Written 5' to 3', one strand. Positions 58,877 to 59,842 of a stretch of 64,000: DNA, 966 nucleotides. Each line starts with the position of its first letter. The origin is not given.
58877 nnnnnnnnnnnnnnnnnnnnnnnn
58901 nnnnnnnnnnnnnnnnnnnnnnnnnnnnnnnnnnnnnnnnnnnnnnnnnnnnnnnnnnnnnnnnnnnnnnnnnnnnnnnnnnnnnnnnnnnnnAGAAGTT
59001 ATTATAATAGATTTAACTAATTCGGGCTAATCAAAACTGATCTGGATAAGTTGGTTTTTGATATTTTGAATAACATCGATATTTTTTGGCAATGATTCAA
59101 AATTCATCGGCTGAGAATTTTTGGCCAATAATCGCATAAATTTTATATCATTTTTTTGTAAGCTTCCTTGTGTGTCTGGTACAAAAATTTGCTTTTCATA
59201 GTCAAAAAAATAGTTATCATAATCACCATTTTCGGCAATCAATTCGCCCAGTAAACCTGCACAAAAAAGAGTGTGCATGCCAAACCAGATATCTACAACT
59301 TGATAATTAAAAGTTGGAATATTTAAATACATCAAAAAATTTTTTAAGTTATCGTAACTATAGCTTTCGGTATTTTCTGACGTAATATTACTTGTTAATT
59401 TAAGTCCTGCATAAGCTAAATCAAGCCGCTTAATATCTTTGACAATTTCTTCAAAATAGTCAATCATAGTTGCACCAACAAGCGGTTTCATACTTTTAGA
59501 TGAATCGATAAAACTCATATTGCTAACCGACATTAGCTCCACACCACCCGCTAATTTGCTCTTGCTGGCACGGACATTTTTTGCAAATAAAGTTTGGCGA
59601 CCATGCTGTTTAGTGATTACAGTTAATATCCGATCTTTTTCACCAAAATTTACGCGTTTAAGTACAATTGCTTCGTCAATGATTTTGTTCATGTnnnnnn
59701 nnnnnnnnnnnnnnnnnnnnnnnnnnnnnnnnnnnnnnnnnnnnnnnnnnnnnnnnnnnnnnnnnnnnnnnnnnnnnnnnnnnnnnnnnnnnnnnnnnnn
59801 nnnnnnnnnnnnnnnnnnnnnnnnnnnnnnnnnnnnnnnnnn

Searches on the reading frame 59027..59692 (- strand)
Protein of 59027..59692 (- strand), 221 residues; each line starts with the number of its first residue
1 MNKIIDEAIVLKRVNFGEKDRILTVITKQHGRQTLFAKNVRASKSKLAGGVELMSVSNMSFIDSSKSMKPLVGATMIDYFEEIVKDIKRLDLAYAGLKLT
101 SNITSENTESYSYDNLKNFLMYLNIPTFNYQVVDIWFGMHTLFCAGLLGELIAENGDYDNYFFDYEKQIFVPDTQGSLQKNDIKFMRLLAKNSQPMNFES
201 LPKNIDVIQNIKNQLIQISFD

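Call 85: search_protein_families(library=pfam, proteins=[window:59027-59692:-], max_evalue=0.00001)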
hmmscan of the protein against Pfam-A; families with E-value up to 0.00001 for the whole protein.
window:59027-59692:- (221 aa): 1 family
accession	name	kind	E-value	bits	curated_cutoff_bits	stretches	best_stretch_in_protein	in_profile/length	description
PF11967.14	RecO_N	-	4.4e-16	59.1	27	1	1-79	1-79/80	Recombination protein O N terminal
